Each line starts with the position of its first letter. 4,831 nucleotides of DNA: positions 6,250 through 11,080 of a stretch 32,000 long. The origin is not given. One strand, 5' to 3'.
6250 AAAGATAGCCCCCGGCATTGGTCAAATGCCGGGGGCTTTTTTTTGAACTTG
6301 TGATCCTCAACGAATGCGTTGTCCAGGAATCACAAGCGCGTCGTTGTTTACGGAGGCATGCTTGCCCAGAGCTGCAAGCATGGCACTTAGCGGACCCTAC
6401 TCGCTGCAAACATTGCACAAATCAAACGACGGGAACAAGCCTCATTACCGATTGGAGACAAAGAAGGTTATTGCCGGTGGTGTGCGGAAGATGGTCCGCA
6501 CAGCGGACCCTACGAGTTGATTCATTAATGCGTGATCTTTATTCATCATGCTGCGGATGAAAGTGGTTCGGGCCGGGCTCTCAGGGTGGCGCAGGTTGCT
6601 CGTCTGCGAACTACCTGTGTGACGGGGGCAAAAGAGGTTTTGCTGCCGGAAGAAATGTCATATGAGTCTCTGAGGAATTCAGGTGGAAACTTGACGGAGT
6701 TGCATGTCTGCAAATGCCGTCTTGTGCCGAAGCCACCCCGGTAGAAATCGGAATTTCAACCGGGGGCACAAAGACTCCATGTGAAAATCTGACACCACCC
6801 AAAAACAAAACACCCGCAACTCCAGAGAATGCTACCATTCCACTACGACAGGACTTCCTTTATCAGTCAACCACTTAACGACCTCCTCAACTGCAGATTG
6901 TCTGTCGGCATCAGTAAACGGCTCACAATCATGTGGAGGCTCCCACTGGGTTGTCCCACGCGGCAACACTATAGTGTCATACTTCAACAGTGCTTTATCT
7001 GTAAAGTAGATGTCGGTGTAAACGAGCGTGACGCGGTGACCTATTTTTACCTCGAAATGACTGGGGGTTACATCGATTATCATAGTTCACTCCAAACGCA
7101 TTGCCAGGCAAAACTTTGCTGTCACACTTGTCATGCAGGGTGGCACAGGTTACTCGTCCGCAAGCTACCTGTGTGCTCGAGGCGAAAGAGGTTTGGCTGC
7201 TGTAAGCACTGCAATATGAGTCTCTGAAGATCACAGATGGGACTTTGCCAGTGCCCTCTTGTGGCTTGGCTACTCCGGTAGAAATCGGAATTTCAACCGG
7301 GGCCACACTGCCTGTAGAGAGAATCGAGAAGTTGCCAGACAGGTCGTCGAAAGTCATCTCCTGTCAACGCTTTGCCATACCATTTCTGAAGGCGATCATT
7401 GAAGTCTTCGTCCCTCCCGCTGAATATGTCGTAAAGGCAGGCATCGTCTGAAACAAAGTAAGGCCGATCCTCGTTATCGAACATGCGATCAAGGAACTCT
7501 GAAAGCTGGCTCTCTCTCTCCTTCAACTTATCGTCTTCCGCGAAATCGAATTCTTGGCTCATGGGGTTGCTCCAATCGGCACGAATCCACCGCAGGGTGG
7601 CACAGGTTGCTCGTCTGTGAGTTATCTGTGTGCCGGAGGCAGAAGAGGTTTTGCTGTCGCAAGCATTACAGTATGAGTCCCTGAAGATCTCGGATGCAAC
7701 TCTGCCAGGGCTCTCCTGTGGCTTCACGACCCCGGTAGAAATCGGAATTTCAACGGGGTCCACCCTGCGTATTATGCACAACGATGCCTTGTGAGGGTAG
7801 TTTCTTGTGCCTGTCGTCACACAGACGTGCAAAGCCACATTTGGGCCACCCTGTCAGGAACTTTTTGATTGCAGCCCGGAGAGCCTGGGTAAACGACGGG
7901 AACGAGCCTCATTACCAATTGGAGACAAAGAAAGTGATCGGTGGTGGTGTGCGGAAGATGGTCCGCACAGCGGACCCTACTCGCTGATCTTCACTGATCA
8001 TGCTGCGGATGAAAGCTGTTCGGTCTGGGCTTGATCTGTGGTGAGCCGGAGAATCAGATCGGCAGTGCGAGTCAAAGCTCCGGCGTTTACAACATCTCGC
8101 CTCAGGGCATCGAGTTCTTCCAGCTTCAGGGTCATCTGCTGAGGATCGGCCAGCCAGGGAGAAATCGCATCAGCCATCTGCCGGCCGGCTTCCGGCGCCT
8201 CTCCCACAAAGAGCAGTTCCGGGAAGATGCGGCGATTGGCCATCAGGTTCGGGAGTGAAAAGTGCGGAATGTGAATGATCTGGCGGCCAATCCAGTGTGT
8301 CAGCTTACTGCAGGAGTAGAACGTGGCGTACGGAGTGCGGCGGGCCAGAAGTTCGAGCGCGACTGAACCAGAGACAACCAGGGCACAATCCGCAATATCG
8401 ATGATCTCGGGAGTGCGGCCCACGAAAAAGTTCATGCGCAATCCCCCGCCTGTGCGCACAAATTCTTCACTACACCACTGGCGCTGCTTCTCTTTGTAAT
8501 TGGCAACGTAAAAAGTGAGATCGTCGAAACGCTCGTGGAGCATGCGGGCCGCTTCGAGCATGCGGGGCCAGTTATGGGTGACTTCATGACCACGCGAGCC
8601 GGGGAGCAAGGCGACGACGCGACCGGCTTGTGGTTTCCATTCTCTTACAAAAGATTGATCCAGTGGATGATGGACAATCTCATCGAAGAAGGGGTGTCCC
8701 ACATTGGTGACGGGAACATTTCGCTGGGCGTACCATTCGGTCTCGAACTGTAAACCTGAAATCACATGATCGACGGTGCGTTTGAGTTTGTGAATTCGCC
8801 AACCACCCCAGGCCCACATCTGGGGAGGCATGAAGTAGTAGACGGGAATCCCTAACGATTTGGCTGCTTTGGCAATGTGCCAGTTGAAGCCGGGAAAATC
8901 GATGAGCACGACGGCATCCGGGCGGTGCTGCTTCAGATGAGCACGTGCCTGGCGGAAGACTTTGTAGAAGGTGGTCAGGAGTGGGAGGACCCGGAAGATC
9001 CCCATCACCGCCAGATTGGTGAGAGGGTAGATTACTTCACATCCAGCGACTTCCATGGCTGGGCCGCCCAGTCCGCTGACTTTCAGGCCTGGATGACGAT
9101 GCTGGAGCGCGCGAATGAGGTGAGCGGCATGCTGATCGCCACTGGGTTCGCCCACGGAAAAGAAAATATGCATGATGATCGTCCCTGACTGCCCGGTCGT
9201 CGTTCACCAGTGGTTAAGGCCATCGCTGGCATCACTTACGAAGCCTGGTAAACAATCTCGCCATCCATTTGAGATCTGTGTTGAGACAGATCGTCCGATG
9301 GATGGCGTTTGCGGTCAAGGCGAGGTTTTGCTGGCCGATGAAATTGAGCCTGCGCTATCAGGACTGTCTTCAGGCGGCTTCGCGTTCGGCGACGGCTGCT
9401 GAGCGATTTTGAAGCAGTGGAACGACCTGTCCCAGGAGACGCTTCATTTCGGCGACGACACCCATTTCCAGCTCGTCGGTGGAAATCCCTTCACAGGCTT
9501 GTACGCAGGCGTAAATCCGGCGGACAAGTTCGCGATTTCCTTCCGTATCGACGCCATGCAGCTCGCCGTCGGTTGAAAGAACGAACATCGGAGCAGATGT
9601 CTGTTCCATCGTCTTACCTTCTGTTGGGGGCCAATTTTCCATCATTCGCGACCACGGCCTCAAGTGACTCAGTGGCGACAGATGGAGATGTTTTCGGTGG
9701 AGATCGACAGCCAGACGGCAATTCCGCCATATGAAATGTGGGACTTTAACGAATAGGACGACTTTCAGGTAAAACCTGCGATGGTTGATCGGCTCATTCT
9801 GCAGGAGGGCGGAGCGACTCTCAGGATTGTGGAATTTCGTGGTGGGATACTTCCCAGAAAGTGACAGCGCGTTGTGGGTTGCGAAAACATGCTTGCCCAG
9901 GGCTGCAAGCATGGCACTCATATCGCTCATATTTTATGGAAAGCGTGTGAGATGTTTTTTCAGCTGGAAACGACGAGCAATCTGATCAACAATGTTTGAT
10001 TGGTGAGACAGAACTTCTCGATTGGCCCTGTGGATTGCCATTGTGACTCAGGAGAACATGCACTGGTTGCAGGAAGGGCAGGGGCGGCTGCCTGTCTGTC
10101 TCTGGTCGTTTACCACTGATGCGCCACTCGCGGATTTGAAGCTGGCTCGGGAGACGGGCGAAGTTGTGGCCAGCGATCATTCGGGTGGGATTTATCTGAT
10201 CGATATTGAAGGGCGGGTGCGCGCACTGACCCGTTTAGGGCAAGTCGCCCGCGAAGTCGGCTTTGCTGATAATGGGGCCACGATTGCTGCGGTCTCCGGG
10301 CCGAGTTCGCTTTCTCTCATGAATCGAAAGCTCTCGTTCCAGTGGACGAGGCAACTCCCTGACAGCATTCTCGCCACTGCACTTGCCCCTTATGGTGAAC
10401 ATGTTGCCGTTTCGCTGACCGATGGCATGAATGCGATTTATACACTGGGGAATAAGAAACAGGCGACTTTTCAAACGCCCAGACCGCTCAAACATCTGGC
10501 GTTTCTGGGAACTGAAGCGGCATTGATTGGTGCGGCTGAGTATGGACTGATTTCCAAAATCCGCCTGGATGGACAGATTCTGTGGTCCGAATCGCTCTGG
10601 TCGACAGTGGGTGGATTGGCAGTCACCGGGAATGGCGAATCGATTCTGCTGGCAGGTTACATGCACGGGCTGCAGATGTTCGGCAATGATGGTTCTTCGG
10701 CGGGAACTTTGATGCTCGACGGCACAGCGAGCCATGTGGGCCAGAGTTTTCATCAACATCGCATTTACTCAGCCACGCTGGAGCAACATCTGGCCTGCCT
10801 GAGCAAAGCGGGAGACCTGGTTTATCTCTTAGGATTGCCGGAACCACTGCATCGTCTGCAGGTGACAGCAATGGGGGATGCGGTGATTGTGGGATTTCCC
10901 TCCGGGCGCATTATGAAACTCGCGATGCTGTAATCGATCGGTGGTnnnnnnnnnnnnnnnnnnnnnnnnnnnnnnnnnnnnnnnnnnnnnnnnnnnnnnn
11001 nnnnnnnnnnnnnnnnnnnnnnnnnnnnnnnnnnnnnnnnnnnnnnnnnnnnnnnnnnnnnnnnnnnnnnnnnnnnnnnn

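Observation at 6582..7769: Three same-orientation copies of a ~180-nt structured composite repeat (F1) alternate with two SD-preceded small ORFs, forming a cassette-like array with no recombinase in sight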

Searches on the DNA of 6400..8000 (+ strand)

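Call 9: search_rna_families(source=window, start=6400, end=8000, threshold=evalue, max_evalue=10)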
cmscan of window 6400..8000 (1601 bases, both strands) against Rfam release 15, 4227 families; matches with E-value up to 10: 2.
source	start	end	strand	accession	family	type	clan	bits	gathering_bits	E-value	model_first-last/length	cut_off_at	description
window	7430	7467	+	RF03050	RAGATH-25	Gene; sRNA;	-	12.6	49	8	1-50/50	no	RAGATH-25 RNA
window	6612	6682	+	RF02207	WT1-AS_5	Gene; lncRNA;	-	11.9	80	8.6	1-79/79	no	WT1 antisense RNA conserved region 5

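Call 57: search_dna_similar(query=window:7591-7770:+, collection=plasmids, mode=distant, max_evalue=0.001)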
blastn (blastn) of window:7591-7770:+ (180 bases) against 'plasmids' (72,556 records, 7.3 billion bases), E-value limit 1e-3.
No match.

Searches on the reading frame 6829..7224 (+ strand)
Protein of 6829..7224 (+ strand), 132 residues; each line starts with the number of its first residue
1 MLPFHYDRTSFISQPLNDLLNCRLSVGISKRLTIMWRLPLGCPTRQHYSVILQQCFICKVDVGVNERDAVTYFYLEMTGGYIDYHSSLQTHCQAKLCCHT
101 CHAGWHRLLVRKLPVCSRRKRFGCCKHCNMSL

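Call 15: search_protein_families(library=pfam, proteins=[window:6829-7224:+], max_evalue=0.01)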
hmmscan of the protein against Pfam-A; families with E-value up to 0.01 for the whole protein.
window:6829-7224:+ (132 aa): 0 families

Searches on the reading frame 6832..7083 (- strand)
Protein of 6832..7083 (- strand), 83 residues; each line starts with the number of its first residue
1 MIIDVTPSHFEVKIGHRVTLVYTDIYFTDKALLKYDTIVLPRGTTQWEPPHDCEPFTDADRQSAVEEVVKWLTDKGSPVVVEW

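Call 15: search_protein_families(library=pfam, proteins=[window:6835-7083:-], max_evalue=0.01)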
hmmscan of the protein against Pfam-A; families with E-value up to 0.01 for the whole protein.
window:6835-7083:- (83 aa): 1 family
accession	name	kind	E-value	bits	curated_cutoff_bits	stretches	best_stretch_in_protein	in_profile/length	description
PF15603.11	Imm74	-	1.1e-30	106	27.1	1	2-82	1-80/80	Immunity protein 74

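Call 30: find_encoding_contigs(protein=window:6832-7083:-, flank=10000, max_places=10)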
Protein window:6832-7083:- (83 aa): no gene with exactly this product is on record in the collection.

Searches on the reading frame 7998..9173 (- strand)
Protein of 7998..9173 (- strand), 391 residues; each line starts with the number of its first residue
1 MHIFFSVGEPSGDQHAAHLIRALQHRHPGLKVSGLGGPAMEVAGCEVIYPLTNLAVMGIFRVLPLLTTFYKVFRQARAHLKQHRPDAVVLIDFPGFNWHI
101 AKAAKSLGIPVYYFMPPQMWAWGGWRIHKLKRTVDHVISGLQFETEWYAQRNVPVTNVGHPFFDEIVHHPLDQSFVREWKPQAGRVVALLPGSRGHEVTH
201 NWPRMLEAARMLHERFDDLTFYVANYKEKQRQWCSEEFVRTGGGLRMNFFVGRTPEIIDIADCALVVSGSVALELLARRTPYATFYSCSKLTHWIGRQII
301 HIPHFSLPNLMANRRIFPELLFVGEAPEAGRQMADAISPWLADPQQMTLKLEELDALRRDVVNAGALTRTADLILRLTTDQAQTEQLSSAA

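Call 15: search_protein_families(library=pfam, proteins=[window:8001-9173:-], max_evalue=0.01)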
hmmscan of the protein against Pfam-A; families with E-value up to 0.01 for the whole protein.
window:8001-9173:- (391 aa): 2 families
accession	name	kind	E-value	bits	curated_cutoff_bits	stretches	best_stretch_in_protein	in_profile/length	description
PF02684.21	LpxB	-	1.3e-73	248.5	22.6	1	3-321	1-322/374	Lipid-A-disaccharide synthetase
PF13579.12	Glyco_trans_4_4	-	0.0049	17.6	29.7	0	37-135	32-129/158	Glycosyl transferase 4-like domain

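Call 31: find_encoding_contigs(protein=window:7998-9173:-, flank=10000, max_places=10)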
Protein window:7998-9173:- (391 aa): 2 contigs read that carry it; 2 places shown.
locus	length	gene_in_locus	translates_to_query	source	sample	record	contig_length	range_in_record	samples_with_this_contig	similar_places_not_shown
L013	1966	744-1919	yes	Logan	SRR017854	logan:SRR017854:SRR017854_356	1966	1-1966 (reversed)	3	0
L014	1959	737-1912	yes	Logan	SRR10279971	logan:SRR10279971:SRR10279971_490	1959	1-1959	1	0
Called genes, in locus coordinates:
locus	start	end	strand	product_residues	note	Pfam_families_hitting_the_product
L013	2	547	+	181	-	?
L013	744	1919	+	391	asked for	PF02684:LpxB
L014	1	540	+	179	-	?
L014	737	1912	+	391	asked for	PF02684:LpxB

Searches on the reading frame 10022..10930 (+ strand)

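Call 19: search_protein_families(library=pfam, proteins=[window:10022-10930:+], max_evalue=0.01)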
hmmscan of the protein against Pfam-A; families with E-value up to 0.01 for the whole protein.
window:10022-10930:+ (303 aa): 2 families
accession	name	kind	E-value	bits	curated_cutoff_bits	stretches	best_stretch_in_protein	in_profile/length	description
PF13570.13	Beta-prop_ACSF4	-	0.0033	17.3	133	0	44-195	102-256/329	Beta-alanine-activating enzyme, beta-propeller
PF24817.1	WD40_WDHD1_1st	-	0.0037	16.9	109.9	1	53-148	66-163/291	WDHD1 first WD40 domain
